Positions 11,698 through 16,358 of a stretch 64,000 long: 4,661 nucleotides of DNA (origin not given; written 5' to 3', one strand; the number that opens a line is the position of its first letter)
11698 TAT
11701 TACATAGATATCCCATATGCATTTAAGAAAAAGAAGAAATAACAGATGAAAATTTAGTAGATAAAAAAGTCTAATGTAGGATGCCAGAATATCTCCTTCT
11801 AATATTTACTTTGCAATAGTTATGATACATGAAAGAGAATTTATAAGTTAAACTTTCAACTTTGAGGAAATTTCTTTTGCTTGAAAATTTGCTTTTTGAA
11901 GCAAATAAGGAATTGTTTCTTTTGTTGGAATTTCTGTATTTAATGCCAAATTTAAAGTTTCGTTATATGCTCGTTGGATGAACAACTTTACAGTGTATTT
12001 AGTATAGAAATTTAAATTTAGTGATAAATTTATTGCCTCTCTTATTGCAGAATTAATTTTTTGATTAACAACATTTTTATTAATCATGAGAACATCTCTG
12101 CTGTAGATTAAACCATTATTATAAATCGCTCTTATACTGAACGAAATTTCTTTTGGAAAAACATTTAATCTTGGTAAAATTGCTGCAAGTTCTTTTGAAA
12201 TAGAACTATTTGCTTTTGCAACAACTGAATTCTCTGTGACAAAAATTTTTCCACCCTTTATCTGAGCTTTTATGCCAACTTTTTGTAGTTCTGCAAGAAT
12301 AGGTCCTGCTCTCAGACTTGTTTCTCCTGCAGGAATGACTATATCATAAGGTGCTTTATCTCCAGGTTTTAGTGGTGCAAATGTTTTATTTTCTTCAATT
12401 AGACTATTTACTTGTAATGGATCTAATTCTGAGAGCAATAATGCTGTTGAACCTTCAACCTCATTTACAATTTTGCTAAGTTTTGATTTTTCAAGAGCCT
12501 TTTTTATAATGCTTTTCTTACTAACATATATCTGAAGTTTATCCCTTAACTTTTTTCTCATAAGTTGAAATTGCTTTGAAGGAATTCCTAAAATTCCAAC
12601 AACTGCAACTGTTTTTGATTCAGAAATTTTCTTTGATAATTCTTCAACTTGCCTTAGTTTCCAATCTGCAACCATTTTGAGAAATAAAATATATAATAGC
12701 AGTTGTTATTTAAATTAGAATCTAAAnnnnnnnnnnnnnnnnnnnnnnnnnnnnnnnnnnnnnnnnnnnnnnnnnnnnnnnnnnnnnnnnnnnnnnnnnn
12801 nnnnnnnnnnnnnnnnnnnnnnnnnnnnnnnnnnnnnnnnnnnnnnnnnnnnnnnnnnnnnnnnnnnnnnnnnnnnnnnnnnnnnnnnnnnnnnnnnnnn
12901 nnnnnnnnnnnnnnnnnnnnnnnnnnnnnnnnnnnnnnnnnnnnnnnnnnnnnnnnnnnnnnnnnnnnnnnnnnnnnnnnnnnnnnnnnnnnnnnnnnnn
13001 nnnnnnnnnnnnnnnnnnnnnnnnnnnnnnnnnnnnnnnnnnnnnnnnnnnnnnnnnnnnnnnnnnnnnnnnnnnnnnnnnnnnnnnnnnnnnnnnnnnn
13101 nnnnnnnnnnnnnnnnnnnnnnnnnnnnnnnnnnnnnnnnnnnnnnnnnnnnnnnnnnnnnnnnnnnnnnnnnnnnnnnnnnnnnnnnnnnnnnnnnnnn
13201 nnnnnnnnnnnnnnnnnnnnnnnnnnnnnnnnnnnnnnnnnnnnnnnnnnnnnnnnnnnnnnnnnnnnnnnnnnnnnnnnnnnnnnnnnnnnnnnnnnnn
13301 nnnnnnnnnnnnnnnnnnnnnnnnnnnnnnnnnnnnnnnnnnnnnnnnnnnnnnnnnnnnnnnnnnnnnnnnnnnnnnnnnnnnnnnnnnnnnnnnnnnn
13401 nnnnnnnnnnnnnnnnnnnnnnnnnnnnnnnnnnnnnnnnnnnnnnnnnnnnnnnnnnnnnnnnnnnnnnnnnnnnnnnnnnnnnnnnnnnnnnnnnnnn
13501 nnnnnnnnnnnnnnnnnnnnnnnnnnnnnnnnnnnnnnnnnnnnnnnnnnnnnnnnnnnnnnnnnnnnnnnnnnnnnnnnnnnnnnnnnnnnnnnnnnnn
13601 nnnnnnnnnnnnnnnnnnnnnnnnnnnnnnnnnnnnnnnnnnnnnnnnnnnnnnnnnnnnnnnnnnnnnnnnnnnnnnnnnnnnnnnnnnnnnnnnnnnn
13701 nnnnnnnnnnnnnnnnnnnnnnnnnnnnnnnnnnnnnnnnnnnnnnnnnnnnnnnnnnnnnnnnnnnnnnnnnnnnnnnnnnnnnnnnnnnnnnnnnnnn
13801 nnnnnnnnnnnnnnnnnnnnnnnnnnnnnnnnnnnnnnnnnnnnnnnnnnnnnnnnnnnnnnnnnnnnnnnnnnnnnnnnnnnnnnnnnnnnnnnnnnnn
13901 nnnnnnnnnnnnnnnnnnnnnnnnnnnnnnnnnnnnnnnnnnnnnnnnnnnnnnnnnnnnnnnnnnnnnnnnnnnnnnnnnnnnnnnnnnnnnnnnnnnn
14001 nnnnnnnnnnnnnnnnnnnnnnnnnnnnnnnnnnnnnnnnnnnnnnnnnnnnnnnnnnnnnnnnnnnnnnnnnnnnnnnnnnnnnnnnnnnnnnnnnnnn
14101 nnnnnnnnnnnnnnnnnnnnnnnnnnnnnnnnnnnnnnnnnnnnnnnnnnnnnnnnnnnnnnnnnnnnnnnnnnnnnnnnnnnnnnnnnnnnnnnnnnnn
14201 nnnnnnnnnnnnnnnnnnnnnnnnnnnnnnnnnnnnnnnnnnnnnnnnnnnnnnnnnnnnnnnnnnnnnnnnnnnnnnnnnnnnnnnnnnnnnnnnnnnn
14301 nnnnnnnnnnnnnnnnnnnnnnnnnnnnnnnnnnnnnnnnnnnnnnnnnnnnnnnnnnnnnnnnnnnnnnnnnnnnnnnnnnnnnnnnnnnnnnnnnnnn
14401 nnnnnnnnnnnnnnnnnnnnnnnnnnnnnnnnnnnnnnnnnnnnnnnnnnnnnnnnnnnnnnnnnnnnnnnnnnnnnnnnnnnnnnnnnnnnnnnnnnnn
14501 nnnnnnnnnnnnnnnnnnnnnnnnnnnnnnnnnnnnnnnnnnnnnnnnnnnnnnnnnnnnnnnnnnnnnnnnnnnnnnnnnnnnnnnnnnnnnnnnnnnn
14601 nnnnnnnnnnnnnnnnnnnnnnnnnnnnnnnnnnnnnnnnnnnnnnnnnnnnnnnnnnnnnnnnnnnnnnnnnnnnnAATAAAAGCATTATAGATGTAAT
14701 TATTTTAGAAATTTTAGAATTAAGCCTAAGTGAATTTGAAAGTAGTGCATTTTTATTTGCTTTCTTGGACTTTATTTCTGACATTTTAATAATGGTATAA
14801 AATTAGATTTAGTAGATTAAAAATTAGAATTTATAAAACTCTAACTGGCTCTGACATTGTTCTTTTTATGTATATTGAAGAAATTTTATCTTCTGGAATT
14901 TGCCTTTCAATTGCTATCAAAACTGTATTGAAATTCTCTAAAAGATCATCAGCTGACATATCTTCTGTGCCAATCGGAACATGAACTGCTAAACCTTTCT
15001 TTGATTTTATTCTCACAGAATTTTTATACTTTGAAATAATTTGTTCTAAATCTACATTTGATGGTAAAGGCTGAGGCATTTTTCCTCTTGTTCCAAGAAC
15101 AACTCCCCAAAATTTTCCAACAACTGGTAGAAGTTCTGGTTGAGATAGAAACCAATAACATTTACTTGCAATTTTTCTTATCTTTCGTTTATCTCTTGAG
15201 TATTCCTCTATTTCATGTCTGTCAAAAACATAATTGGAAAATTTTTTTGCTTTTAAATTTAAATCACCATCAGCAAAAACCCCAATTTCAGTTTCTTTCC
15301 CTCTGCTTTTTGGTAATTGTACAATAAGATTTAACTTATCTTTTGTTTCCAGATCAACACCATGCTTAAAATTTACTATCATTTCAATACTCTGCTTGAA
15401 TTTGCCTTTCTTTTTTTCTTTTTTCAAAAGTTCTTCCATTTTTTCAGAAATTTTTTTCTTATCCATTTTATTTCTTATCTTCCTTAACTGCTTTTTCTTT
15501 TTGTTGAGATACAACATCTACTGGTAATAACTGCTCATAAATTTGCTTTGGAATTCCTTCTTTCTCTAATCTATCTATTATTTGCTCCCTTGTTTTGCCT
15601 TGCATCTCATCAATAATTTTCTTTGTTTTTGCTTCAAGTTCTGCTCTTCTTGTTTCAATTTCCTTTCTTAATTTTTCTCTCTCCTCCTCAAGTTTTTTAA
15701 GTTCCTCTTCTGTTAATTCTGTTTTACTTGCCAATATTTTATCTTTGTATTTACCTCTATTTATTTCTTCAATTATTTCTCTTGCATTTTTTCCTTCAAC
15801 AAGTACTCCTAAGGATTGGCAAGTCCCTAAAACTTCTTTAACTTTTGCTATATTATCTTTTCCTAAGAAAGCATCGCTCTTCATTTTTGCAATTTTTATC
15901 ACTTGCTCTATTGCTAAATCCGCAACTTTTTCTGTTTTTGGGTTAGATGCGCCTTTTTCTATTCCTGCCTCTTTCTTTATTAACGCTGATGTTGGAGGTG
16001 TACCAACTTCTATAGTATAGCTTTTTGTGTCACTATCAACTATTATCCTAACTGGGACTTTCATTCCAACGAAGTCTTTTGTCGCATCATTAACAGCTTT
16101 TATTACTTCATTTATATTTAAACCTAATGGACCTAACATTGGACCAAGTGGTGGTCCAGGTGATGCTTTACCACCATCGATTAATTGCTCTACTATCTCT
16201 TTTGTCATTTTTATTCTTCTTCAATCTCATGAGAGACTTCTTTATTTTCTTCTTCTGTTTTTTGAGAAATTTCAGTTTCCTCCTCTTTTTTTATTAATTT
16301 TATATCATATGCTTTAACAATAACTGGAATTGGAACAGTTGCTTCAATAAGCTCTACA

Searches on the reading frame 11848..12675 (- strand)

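Call 53: search_protein_families(library=pfam, proteins=[window:11848-12675:-], max_evalue=0.00001)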
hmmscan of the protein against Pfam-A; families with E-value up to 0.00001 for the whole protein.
window:11848-12675:- (275 aa): 2 families
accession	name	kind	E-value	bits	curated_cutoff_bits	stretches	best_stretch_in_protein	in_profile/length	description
PF00466.25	Ribosomal_L10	-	5.5e-20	71.7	22.8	1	3-96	3-98/100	Ribosomal protein L10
PF17777.6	RL10P_insert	-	1.1e-16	60.9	29.1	1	103-172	2-71/71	Insertion domain in 60S ribosomal protein L10P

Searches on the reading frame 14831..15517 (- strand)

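Call 53: search_protein_families(library=pfam, proteins=[window:14831-15517:-], max_evalue=0.00001)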
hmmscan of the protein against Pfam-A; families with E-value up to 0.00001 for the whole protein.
window:14831-15517:- (228 aa): 1 family
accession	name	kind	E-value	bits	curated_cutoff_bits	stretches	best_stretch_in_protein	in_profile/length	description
PF00687.26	Ribosomal_L1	-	4.7e-39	134.4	32.2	1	33-222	2-197/198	Ribosomal protein L1p/L10e family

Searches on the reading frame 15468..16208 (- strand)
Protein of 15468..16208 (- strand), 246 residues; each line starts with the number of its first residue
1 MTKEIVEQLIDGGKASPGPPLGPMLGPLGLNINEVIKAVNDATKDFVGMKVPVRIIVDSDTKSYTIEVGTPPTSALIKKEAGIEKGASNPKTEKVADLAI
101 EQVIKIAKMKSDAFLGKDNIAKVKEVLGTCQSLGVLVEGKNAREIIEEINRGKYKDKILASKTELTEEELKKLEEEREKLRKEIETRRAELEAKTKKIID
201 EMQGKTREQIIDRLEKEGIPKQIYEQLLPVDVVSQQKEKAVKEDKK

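Call 53: search_protein_families(library=pfam, proteins=[window:15468-16208:-], max_evalue=0.00001)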
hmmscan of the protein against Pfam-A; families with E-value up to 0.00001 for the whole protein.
window:15468-16208:- (246 aa): 2 families
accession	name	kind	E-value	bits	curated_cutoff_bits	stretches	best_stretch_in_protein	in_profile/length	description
PF03946.19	Ribosomal_L11_N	-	5.3e-22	77.8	32.9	1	9-64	4-58/58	Ribosomal protein L11, N-terminal domain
PF00298.24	Ribosomal_L11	-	5.4e-20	72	21.4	1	70-137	2-69/69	Ribosomal protein L11, RNA binding domain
